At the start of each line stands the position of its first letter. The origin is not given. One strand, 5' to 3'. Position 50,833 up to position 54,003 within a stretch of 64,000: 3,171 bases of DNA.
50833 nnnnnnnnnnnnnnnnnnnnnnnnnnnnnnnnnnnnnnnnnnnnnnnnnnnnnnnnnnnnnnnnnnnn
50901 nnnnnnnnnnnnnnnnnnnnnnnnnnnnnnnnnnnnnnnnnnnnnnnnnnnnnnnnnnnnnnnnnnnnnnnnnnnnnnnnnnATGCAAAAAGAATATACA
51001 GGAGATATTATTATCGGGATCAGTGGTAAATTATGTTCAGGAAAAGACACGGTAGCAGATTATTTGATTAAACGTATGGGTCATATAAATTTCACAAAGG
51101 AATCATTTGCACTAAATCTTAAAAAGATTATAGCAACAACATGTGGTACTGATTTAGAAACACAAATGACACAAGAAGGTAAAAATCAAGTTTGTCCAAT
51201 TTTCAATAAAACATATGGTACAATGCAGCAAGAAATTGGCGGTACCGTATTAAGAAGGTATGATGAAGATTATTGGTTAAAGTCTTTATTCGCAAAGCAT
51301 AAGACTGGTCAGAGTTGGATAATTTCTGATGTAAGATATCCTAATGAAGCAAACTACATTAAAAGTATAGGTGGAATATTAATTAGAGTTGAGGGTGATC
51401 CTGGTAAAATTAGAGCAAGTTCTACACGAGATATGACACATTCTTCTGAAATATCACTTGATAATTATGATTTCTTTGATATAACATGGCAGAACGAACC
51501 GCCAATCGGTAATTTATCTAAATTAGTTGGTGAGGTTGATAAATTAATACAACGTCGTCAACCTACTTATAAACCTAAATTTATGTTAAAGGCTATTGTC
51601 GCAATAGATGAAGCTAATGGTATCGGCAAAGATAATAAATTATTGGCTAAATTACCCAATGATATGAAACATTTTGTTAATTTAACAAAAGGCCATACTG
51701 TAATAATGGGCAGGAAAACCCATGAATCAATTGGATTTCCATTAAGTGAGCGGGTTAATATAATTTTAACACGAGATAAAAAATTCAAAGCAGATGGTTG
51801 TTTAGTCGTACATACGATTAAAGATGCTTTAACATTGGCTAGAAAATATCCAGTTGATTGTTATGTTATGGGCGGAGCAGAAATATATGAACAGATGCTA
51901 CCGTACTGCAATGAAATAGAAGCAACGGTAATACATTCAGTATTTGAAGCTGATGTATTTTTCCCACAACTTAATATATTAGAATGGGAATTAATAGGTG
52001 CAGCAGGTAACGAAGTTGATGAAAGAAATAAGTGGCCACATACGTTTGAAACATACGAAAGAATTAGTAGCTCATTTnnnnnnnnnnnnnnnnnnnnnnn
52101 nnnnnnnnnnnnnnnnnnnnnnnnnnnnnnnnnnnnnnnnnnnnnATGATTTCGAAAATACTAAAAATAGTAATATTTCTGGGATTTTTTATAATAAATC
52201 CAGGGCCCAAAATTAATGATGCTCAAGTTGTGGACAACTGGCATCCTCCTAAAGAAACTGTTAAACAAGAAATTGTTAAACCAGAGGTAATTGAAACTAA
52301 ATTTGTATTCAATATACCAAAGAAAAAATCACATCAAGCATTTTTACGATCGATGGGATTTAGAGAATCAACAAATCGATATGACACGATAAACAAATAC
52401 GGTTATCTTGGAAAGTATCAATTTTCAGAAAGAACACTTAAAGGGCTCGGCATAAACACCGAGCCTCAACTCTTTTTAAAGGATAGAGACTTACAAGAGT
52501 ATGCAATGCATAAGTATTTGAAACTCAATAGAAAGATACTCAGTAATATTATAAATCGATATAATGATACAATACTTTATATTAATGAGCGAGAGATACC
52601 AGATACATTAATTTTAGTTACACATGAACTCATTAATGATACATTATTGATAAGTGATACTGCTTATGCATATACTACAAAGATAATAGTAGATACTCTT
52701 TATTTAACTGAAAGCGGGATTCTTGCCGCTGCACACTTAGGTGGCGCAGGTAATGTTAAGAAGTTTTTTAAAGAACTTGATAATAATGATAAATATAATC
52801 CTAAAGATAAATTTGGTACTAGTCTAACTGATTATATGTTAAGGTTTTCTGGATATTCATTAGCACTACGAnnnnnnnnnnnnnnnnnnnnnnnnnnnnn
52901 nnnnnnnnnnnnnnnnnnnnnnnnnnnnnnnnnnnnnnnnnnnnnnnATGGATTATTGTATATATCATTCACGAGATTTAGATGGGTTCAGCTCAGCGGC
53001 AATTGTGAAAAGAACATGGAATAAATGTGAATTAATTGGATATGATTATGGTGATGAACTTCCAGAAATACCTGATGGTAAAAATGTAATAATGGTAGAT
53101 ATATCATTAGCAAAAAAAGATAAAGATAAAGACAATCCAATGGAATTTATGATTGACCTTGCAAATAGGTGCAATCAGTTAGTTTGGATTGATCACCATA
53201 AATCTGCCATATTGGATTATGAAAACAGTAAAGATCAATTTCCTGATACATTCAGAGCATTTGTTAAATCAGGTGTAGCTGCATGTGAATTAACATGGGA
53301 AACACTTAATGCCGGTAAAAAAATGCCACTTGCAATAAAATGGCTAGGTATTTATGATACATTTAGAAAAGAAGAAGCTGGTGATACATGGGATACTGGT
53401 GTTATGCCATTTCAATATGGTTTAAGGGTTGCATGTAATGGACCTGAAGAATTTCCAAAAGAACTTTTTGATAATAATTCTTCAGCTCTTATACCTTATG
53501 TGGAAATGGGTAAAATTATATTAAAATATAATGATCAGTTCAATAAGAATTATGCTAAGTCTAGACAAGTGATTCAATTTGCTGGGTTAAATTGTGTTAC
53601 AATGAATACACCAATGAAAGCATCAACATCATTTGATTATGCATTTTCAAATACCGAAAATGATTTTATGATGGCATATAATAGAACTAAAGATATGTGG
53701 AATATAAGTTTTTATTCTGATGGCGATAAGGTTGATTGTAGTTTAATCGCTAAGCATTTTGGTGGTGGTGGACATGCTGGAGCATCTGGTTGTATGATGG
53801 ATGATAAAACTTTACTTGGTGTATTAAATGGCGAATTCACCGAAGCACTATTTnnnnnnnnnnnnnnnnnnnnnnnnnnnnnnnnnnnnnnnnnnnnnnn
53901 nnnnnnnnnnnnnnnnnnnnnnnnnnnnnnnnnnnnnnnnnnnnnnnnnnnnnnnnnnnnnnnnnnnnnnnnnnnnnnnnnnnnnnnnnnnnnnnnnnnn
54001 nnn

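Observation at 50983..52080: Single-ORF fusion of a T4 gp1-like dNMP kinase with dihydrofolate reductase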

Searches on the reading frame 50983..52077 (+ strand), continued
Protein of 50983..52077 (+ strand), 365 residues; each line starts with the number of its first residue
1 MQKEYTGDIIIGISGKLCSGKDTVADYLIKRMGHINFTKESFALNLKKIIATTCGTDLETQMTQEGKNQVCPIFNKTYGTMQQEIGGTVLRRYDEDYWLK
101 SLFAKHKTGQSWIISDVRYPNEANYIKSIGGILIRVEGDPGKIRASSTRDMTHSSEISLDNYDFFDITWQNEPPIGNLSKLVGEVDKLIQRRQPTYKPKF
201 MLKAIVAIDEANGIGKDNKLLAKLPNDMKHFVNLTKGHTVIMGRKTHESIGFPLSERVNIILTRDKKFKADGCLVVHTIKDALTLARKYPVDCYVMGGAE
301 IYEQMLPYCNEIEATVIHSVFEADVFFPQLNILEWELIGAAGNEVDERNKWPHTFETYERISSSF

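Call 73: find_related_loci(query=A1, collection=genome_contigs, flank=3000)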
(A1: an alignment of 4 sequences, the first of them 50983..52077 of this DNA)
Query A1 (365 aa) in genome_contigs; peptide patterns used: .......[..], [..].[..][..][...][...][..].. (x = any residue, [..] = any of these).
600 stretches matched a pattern (row limit reached: there are more); 500 encode a relative of the query (tblastn E <= 1e-3); the best 80 are kept; 80 distinct loci.
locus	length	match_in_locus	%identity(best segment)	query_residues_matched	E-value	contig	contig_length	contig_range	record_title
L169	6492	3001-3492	49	195-360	4e-46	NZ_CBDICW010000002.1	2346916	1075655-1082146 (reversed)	MAG: Mucilaginibacter sp. isolate 32b07990-0436-4a5b-a5cd-9881eec28050 contig_2, whole genome shotgun sequence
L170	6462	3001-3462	50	205-360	2e-43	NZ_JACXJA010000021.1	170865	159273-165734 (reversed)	Paenibacillus oceani strain IB182363 Contig_21, whole genome shotgun sequence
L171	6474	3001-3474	49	202-361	6e-43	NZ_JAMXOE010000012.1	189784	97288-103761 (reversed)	Mucilaginibacter flavidus strain RT5R15 NODE_12_length_189784_cov_33.054722, whole genome shotgun sequence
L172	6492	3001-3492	43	197-361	5e-42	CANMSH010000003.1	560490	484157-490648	uncultured Flavobacteriaceae bacterium isolate 2-853-G.fasta genome assembly, contig: NODE_3, whole genome shotgun seque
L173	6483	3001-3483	48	199-361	8e-42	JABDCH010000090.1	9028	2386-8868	MAG: Bacteroidetes bacterium isolate BWMinControl_Nextera61_MAG2 3300020807.a:Ga0207037_10492, whole genome shotgun sequ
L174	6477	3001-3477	45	205-363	7e-42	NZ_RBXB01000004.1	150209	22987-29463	Chryseobacterium defluvii strain DSM 14219 Ga0104529_14, whole genome shotgun sequence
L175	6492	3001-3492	43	201-364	3e-41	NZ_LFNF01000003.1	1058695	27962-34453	Chryseobacterium sp. BLS98 contig03, whole genome shotgun sequence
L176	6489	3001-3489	44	201-363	4e-41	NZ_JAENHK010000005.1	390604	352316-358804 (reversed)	Chryseobacterium paridis strain YIM B02567 GCM70020044_5, whole genome shotgun sequence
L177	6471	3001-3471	47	202-360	3e-41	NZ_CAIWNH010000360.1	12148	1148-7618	MAG: uncultured Mucilaginibacter sp. isolate YR_bin-2518, whole genome shotgun sequence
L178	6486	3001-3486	43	200-361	1e-40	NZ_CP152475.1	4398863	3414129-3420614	Chryseobacterium sp. POE27 chromosome, complete genome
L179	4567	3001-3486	44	200-361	6e-41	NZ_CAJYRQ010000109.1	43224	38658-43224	MAG: uncultured Chryseobacterium sp. isolate SP210_3_metabat2_genome_mining.50, whole genome shotgun sequence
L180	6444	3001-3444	45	214-361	6e-41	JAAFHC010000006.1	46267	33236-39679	MAG: Gelidibacter sp. isolate Bin2_9 scaffold_420, whole genome shotgun sequence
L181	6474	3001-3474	43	205-363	1e-40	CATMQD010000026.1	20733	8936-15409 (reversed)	MAG: uncultured Flavobacteriales bacterium isolate SRR3963982_bin.11_MetaWRAP_v1.3_MAG genome assembly, contig: ERZ50527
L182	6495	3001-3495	43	201-365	1e-40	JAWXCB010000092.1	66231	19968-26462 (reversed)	MAG: Chitinophagales bacterium isolate MP9P1.11 k99_1856999, whole genome shotgun sequence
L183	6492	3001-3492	43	201-364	2e-40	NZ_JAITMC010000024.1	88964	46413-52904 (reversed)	MAG: Chryseobacterium sp. isolate Pcu381_bin46 k119_60953, whole genome shotgun sequence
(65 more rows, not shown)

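Call 76: find_encoding_contigs(protein=P0007, flank=5000, max_places=2)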
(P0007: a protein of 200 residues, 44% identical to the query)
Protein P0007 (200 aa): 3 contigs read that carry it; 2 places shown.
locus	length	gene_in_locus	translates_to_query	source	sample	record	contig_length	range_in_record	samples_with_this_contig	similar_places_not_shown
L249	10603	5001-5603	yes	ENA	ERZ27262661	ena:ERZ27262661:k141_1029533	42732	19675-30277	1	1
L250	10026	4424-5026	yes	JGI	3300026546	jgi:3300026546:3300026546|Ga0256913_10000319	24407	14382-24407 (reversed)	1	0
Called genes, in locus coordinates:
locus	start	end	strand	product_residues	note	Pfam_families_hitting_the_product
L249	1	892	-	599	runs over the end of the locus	-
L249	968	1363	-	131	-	-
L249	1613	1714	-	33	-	-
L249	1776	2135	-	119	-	-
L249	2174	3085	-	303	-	PF00239:Resolvase (weak)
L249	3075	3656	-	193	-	-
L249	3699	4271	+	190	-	-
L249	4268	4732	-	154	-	-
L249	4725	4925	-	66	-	-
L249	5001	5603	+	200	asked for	PF04275:P-mevalo_kinase (weak), PF21448:DNMK (weak)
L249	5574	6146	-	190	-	-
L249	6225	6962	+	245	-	PF26809:Phage_T4_gp13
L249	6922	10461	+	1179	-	-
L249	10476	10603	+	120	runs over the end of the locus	-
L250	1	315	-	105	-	?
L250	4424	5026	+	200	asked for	PF04275:P-mevalo_kinase (weak), PF21448:DNMK (weak)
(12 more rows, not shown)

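Call 77: find_encoding_contigs(protein=P0013, flank=5000, max_places=2)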
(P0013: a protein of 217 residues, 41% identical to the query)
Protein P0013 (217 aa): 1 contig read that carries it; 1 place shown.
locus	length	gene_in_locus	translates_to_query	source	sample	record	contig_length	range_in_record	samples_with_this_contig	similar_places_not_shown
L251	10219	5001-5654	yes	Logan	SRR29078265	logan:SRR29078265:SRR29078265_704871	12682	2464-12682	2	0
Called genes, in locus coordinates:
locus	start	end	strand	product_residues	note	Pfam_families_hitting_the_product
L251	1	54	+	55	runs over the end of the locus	-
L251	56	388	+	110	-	PF01381:HTH_3 (weak), PF13443:HTH_26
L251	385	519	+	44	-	-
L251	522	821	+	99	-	-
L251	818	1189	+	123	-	-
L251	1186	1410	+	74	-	-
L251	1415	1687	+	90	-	-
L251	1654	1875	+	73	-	-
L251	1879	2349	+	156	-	PF01503:PRA-PH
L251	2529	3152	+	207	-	-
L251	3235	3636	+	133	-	-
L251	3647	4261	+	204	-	-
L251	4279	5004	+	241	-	PF02511:Thy1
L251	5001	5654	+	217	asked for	PF21448:DNMK (weak)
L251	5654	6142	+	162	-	-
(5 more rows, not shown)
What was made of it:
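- A 44%-identical stand-alone kinase sits directly after thyX (call 77).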

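Call 78: find_encoding_contigs(protein=P0009, flank=5000, max_places=2)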
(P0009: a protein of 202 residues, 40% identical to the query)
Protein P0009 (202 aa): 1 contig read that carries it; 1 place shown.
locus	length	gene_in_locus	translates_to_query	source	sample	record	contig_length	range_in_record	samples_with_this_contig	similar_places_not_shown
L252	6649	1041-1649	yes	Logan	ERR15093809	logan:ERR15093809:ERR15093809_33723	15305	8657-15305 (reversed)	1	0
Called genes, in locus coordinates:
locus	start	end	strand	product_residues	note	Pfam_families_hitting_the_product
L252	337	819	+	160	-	-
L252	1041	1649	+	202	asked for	PF21448:DNMK (faint)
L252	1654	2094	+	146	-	-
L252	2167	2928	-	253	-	-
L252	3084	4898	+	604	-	-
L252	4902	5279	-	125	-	-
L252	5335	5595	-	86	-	-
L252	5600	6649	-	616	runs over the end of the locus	-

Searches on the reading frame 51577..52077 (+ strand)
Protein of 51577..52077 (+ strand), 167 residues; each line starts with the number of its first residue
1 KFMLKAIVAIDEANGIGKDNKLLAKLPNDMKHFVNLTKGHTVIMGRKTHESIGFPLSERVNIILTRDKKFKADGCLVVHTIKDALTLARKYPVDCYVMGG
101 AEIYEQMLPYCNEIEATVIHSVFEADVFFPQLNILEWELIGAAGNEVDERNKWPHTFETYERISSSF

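Call 66: search_dna_similar(query=window:51577-52077:+, collection=phages, mode=protein, max_rows=60, rows=spread)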
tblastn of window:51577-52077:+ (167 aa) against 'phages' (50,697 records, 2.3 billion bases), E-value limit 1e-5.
Records with a match: 1012; places in all: 1013; records where one place covers at least 80% of the query: 559.
Best place of each record, by identity: <60% 1012.
By first word of the organism name: Bacillus 274; Escherichia 159; Salmonella 106; Erwinia 69; Vibrio 60; Pseudomonas 50; Acinetobacter 31; Klebsiella 29; Serratia 19; Bacteriophage 16; and 39 more.
By host as written in the record: - 125; Escherichia coli 46; Bacillus cereus 37; Erwinia amylovora 34; Bacillus subtilis 22; Bacillus thuringiensis subsp. kurstaki 20; Escherichia coli K-12 MG1655 20; Klebsiella pneumoniae 16; and 311 more.
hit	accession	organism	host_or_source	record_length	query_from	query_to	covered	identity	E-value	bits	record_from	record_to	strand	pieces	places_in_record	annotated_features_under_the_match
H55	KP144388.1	Geobacillus virus E3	failed fermentation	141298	3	164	97%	44.4%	1e-37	141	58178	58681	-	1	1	putative dihydrofolate reductase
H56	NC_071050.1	Bacillus phage vB_BsuS_PJN02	Bacillus subtilis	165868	3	162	96%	41.5%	2e-29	117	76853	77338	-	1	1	dihydrofolate reductase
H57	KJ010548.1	Bacillus phage Bp8p-T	Bacillus pumilus GR8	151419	4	162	95%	41.3%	3e-28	114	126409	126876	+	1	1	putative dihydrofolate reductase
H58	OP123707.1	Vibrio phage phiKT1028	Vibrio parahaemolyticus strain KT1018B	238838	1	162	97%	39.5%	2e-28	115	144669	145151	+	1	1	putative dihydrofolate reductase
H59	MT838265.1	Bacteriophage sp.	human fecal samples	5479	4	139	81%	45.7%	2e-29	118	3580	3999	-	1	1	record has no annotation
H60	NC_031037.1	Bacillus phage Nigalana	Bacillus thuringiensis subsp. kurstaki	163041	2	164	98%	37.7%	1e-23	102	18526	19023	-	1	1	dihydrofolate reductase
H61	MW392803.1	Bacillus phage BCPG1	Bacillus cereus ATCC 27348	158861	1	164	98%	36.9%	4e-23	100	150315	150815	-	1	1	dihydrofolate reductase | hypothetical protein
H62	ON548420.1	Bacillus phage vB_BanS-Thrax4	Bacillus anthracis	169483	3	162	96%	37.6%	1e-27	112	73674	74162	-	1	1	dihydrofolate reductase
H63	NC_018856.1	Bacillus phage Bastille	Bacillus cereus HER1399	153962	3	133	78%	45.1%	4e-23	100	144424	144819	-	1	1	dihydrofolate reductase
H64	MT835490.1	Bacteriophage sp.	human fecal samples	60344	3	161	95%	36.4%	4e-21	94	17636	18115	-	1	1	record has no annotation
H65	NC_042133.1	Bacillus phage SIOphi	Bacillus subtilis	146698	4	162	95%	35.6%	1e-23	101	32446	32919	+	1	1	dihydrofolate reductase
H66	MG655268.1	Erwinia phage vB_EamM_Desertfox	Erwinia amylovora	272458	2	160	95%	35.1%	7e-21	94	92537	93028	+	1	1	putative dihydrofolate reductase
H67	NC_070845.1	Bacillus phage BCPST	Bacillus cereus ATCC 27348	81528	3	167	99%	33.5%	8e-18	85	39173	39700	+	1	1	dihydrofolate reductase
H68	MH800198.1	Acinetobacter phage vB_AbaM_B09_Aci01-1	Acinetobacter baumannii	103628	7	165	95%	34.3%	7e-14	74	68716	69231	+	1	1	putative dihydrofolate reductase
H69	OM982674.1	Bacillus phage SBSphiJ7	Bacillus subtilis BEST7003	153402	7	137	78%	41.4%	2e-21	95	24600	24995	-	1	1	hypothetical protein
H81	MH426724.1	Erwinia phage Wellington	Erwinia amylovora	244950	1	133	80%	35.7%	3e-17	83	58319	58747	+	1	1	putative diacylglycerol kinase | hypothetical protein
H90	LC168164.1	Tenacibaculum phage pT24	Tenacibaculum sp.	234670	1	129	77%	34.0%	8e-13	71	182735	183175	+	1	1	diacylglycerol kinase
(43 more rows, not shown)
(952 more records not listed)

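Call 67: get_annotated_region(hit=H90, flank=3000)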
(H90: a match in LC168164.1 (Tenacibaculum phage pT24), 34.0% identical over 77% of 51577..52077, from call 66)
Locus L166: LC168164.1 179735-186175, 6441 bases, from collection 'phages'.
description: Tenacibaculum phage pT24 DNA, complete genome.
organism: Tenacibaculum phage pT24 (NCBI taxid 1880590)
taxonomy: Viruses; Duplodnaviria; Heunggongvirae; Uroviricota; Caudoviricetes; Kungbxnavirus; Kungbxnavirus pT24
host: Tenacibaculum sp.; source: -; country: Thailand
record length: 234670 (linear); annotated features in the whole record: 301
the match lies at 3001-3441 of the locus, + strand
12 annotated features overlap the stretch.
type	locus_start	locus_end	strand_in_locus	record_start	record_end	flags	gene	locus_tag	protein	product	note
CDS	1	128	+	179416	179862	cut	-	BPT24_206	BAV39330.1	hypothetical protein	-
CDS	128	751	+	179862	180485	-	-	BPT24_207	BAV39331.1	hypothetical protein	-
CDS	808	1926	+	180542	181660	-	-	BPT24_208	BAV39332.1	hypothetical protein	-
CDS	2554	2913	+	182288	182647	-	-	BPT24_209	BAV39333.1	hypothetical protein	-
CDS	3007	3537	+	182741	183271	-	-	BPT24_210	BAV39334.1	diacylglycerol kinase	-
CDS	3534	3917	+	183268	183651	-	-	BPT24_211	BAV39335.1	hypothetical protein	-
CDS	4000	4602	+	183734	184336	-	-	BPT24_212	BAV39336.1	hypothetical protein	-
CDS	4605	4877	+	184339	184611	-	-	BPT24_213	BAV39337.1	hypothetical protein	-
CDS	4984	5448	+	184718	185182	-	-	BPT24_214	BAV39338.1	hypothetical protein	-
CDS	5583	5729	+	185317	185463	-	-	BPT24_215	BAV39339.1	hypothetical protein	-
CDS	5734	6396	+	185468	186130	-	-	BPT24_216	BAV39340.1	hypothetical protein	-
CDS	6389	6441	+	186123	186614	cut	-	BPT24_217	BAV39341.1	hypothetical protein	-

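Call 68: get_annotated_region(hit=H81, flank=2500)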
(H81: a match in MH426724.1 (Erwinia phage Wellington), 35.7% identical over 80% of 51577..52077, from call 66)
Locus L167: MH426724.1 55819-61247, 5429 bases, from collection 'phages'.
description: Erwinia phage Wellington, complete genome.
organism: Erwinia phage Wellington (NCBI taxid 2267653)
taxonomy: Viruses; Duplodnaviria; Heunggongvirae; Uroviricota; Caudoviricetes; Wellingtonvirus; Wellingtonvirus wellington
host: Erwinia amylovora; source: -; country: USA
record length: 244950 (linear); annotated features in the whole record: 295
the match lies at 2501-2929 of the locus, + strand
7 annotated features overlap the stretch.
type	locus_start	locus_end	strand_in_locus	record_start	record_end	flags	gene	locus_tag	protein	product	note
CDS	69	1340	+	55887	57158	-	-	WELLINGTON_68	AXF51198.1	hypothetical protein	gp68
CDS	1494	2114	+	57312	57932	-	-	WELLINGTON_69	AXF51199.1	hypothetical protein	gp69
CDS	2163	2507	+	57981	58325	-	-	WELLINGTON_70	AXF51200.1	hypothetical protein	gp70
CDS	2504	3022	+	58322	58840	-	-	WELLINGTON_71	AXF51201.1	putative diacylglycerol kinase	gp71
CDS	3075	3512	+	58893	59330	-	-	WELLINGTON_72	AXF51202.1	hypothetical protein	gp72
CDS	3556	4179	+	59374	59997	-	-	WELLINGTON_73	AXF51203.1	hypothetical protein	gp73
CDS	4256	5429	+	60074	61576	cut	-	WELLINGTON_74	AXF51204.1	hypothetical protein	gp74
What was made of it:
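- Tried and rejected: They are plain 172-176-aa DHFRs with a wrong label (calls 66-68).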

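Call 69: get_annotated_region(hit=H66, flank=2500)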
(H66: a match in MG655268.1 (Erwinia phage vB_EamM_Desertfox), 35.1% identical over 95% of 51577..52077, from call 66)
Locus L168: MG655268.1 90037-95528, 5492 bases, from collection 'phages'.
description: Erwinia phage vB_EamM_Desertfox, complete genome.
organism: Erwinia phage vB_EamM_Desertfox (NCBI taxid 2060127)
taxonomy: Viruses; Duplodnaviria; Heunggongvirae; Uroviricota; Caudoviricetes; Agricanvirus; Agricanvirus desertfox
host: Erwinia amylovora; source: soil; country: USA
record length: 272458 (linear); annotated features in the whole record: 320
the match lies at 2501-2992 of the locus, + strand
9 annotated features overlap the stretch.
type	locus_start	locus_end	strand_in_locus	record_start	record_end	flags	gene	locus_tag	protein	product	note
CDS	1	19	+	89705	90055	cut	-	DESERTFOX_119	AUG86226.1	hypothetical protein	gp119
CDS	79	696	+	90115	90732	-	-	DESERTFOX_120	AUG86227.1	hypothetical protein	gp120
CDS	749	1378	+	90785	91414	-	-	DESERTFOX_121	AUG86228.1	hypothetical protein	gp121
CDS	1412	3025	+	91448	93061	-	-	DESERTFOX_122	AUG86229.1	putative dihydrofolate reductase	gp122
CDS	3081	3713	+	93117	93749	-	-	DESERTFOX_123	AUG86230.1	hypothetical protein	gp123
CDS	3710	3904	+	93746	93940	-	-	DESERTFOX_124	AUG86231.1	hypothetical protein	gp124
CDS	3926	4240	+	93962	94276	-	-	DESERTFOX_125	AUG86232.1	hypothetical protein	gp125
CDS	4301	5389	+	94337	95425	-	-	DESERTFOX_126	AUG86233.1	hypothetical protein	gp126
CDS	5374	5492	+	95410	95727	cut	-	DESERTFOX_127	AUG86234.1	hypothetical protein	gp127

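Call 70: search_protein_families(library=pfam, proteins=[L168:1412-3022:+], max_evalue=0.1)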
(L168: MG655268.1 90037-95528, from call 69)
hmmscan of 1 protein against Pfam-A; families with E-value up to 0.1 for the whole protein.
L168:1412-3022:+ (537 aa): 1 family
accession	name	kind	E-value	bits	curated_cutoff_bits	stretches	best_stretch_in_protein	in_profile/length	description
PF00186.24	DHFR_1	-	5.1e-41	140.5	25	1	366-516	2-142/159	Dihydrofolate reductase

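Call 71: search_solved_structures(query=L168:1412-2500:+, max_evalue=0.1)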
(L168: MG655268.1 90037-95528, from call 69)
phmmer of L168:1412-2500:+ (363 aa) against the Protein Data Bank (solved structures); distinct sequences matched with E-value up to 0.1: 0.

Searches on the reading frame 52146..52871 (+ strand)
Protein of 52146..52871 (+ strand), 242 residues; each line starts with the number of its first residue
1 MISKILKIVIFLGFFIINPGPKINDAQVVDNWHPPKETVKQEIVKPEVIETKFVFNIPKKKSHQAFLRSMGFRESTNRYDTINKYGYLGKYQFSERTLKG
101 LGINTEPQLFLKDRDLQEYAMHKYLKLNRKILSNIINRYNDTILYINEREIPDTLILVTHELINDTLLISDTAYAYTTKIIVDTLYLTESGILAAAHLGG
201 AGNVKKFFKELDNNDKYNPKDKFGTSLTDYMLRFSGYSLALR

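Call 16: search_protein_families(library=pfam, proteins=[window:52146-52871:+], max_evalue=0.01)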
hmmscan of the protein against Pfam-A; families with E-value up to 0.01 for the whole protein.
window:52146-52871:+ (242 aa): 0 families

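Call 18: search_protein_families(library=phrogs, proteins=[window:52146-52871:+], max_evalue=0.001)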
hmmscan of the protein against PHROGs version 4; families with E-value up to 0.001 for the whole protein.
window:52146-52871:+ (242 aa): 1 family
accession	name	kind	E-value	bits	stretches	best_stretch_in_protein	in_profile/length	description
phrog_27932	-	tail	0.00017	21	1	65-104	345-384/855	baseplate hub subunit and tail lysozyme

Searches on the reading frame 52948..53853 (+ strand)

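Call 16: search_protein_families(library=pfam, proteins=[window:52948-53853:+], max_evalue=0.01)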
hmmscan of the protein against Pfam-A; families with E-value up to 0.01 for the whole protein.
window:52948-53853:+ (302 aa): 2 families
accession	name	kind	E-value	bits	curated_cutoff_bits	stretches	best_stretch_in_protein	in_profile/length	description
PF01368.27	DHH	-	9e-06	26.4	28.1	1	4-121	3-103/125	DHH family, N-terminal domain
PF02272.25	DHHA1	-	0.0045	17.9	25.9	1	245-288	37-87/102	DHHA1 domain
